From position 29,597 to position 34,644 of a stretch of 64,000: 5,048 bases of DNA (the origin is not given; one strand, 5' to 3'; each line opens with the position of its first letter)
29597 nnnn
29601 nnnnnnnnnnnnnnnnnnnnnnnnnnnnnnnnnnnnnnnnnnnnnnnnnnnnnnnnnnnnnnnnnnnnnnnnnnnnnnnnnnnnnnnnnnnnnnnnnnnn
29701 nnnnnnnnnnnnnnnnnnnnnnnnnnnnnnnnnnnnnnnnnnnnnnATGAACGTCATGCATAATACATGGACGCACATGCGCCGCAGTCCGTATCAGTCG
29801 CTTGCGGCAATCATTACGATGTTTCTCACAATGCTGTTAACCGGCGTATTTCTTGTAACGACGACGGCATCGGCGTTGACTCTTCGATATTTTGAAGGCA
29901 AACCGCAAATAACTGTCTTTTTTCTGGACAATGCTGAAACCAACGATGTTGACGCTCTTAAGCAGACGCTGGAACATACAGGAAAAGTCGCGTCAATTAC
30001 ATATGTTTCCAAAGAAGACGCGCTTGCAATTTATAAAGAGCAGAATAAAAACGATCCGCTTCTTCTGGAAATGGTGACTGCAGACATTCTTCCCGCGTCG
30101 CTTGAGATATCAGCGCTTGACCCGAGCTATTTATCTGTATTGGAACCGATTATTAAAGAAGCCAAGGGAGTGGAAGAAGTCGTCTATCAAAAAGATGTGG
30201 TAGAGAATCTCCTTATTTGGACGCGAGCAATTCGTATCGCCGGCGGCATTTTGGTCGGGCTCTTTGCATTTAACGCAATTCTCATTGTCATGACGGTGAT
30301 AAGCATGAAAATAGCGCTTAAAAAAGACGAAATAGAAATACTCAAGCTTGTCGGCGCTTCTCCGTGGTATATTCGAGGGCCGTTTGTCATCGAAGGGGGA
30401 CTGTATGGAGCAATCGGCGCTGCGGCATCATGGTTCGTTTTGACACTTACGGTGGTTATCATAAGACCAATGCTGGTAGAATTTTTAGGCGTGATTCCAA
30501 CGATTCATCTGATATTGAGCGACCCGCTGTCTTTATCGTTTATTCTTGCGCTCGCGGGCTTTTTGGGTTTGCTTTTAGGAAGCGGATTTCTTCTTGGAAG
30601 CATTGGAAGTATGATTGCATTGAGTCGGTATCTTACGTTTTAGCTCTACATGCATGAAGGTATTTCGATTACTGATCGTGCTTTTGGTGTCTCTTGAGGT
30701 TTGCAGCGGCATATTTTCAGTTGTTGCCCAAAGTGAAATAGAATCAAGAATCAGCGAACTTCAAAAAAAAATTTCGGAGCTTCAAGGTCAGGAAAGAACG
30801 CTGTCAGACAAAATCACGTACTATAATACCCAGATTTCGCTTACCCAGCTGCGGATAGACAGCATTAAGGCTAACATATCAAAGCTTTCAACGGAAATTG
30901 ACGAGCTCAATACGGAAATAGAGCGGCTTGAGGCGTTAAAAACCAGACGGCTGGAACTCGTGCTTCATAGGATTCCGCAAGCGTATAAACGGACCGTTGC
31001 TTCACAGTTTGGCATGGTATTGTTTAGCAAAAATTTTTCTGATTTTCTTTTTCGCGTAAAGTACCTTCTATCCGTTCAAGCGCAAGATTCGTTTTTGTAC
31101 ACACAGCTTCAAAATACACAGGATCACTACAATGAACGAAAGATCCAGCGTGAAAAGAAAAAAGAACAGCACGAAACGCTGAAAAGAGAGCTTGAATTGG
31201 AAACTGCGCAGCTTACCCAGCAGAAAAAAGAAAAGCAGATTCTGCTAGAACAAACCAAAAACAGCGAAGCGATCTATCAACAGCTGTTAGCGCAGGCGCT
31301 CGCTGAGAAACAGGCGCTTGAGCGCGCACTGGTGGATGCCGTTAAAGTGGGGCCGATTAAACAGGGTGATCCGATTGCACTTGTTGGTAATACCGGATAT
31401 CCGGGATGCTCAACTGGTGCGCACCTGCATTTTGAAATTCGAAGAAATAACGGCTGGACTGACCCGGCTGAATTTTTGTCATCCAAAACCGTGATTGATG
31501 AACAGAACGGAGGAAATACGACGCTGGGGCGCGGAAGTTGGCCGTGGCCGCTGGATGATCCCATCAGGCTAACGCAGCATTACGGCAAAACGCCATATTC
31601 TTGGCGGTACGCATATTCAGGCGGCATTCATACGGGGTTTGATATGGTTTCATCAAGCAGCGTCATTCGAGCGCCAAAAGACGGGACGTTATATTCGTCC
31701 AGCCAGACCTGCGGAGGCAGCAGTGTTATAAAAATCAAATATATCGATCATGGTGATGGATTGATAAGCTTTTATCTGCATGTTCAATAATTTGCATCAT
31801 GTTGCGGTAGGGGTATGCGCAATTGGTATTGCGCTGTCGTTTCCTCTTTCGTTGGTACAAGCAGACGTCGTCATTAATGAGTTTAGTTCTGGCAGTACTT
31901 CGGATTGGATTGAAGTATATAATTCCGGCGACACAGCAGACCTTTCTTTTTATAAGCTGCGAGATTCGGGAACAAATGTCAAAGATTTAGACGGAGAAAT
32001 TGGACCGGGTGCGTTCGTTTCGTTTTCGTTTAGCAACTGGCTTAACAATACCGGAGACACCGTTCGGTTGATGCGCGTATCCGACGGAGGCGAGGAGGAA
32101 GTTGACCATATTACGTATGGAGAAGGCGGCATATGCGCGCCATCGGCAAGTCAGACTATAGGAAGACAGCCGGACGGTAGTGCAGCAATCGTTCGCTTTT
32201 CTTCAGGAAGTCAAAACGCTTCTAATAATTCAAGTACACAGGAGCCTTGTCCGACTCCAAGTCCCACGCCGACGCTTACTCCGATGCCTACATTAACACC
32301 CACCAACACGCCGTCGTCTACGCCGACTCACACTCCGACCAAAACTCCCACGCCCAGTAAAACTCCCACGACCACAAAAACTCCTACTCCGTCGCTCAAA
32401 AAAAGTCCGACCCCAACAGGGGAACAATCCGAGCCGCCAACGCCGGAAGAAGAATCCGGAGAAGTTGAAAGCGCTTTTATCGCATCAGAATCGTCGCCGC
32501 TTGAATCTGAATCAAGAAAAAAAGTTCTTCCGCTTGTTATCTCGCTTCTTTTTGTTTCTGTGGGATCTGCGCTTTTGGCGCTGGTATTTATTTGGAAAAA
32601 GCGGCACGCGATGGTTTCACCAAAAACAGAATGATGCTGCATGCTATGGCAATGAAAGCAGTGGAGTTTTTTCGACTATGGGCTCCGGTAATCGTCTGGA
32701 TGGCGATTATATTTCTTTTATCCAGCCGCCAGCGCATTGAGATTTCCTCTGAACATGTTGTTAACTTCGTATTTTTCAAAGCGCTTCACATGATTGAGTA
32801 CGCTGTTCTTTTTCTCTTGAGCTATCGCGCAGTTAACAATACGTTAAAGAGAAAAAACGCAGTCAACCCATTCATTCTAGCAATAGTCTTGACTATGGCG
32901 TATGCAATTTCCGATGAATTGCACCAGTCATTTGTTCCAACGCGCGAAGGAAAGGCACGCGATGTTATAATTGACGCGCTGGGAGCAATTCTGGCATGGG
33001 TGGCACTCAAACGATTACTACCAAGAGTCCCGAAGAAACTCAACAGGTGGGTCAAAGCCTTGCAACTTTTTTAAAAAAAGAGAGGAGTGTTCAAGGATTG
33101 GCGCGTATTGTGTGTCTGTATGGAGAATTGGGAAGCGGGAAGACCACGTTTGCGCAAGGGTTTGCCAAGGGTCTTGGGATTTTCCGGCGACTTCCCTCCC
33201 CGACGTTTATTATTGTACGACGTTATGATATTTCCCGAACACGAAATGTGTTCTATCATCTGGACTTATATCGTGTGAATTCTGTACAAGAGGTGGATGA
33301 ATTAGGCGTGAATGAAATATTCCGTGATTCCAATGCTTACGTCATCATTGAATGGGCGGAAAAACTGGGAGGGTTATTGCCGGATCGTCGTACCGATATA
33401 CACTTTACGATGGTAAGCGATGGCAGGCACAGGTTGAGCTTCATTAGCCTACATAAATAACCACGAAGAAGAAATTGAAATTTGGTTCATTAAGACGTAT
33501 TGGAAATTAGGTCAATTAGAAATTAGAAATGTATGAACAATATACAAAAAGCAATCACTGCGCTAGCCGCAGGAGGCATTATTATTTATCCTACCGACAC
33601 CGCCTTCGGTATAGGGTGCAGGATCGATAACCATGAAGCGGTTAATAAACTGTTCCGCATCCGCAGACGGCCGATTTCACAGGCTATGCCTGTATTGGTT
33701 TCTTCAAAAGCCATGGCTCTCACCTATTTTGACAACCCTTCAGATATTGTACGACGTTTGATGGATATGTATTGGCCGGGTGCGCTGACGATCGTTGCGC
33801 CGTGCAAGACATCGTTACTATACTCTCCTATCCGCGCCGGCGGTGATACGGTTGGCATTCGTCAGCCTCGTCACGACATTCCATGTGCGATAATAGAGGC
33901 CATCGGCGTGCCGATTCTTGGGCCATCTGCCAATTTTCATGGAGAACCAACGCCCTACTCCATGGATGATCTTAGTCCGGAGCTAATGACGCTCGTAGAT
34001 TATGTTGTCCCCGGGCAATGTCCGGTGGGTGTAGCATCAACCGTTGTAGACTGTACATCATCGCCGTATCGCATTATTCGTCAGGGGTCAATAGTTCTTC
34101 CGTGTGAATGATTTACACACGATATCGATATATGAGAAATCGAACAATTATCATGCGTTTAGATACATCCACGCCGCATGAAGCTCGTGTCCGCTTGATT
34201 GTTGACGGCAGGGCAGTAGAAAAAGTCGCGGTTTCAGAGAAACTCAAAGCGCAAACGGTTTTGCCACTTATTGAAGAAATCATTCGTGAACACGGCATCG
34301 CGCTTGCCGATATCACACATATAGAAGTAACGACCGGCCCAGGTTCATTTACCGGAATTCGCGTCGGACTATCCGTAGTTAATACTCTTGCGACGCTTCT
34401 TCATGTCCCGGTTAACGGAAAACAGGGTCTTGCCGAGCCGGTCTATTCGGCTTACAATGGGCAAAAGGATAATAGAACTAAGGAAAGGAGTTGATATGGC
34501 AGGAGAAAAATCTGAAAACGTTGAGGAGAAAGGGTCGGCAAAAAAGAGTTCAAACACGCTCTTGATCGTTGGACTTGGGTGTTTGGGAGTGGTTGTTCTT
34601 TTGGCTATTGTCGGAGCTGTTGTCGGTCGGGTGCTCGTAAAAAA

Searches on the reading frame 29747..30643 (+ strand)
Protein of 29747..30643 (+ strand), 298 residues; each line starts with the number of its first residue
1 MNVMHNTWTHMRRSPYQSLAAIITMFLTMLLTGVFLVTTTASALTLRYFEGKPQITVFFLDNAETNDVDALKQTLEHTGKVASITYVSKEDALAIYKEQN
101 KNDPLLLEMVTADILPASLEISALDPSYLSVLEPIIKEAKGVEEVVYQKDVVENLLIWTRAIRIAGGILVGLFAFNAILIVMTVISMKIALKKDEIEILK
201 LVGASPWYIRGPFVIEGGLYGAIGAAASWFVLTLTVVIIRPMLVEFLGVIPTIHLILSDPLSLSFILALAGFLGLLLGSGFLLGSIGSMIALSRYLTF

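Call 9: search_protein_families(library=pfam, proteins=[window:29747-30643:+], max_evalue=0.001)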
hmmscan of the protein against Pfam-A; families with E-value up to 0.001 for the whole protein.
window:29747-30643:+ (298 aa): 2 families
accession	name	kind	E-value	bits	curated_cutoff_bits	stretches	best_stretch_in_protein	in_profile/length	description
PF18075.7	FtsX_ECD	-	3.9e-18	66.3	23.5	1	54-145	2-96/96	FtsX extracellular domain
PF02687.27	FtsX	-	4.3e-09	36.9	25.5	1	168-282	2-110/120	FtsX-like permease C-terminal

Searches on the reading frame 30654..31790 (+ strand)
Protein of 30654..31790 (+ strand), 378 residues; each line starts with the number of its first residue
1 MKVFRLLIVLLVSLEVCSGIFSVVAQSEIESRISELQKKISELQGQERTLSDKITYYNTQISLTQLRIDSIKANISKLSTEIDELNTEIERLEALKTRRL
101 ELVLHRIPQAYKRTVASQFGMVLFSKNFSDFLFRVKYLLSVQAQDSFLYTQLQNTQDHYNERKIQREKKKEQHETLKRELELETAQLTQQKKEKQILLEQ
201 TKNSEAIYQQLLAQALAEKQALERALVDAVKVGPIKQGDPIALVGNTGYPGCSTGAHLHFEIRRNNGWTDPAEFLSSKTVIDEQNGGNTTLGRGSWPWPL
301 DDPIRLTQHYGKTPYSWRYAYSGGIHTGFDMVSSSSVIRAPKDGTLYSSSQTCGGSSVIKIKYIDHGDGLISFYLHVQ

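Call 9: search_protein_families(library=pfam, proteins=[window:30654-31790:+], max_evalue=0.001)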
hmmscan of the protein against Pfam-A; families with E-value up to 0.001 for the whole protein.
window:30654-31790:+ (378 aa): 2 families
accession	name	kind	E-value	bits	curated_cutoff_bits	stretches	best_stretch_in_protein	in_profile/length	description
PF01551.29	Peptidase_M23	-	8.5e-13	48.8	28.7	1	233-271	61-96/96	Peptidase family M23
PF11932.13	DUF3450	-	1.3e-05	25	32.6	1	26-117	25-115/241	Protein of unknown function (DUF3450)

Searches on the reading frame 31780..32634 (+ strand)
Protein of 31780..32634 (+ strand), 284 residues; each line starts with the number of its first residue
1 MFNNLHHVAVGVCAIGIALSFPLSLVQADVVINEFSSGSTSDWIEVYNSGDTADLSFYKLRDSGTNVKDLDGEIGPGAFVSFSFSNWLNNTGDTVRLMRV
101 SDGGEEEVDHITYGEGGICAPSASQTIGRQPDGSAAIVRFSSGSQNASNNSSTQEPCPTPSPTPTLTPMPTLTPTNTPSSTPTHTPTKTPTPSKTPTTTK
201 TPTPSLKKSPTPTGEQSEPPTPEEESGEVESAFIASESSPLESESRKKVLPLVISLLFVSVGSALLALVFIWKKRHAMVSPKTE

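Call 9: search_protein_families(library=pfam, proteins=[window:31780-32634:+], max_evalue=0.001)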
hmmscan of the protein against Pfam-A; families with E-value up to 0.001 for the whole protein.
window:31780-32634:+ (284 aa): 1 family
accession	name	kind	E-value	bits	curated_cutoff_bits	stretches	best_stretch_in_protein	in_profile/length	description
PF00932.25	LTD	-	3.6e-08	34.2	34.3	1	27-114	5-108/109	Lamin Tail Domain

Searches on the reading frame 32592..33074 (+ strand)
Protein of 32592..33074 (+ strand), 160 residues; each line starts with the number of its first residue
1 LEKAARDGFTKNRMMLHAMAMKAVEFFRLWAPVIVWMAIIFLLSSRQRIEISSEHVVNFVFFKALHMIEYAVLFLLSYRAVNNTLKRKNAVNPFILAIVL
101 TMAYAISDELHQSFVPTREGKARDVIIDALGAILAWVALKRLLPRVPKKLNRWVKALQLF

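Call 79: search_protein_families(library=pfam, proteins=[window:32592-33074:+], max_evalue=0.001)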
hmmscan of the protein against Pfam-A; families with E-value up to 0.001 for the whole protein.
window:32592-33074:+ (160 aa): 1 family
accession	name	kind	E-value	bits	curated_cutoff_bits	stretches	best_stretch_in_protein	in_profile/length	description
PF04892.17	VanZ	-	8.6e-16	59.2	30.1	1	30-140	2-123/126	VanZ like family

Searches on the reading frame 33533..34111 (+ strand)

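Call 9: search_protein_families(library=pfam, proteins=[window:33533-34111:+], max_evalue=0.001)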
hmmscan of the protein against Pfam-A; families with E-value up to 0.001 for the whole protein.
window:33533-34111:+ (192 aa): 1 family
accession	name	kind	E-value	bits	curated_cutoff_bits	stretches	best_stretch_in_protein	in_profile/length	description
PF01300.24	Sua5_yciO_yrdC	-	5.2e-49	166.6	25.1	1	10-185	2-178/178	Telomere recombination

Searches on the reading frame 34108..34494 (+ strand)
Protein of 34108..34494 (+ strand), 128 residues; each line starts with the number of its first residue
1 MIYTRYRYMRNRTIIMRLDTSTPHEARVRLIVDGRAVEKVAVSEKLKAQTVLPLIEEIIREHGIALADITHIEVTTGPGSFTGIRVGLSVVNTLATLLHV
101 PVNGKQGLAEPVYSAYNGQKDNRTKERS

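Call 9: search_protein_families(library=pfam, proteins=[window:34108-34494:+], max_evalue=0.001)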
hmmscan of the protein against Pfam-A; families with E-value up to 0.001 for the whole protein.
window:34108-34494:+ (128 aa): 1 family
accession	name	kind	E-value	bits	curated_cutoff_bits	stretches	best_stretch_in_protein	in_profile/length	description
PF00814.31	TsaD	-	1.1e-14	55.2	24.8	1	47-104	29-86/264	tRNA N6-adenosine threonylcarbamoyltransferase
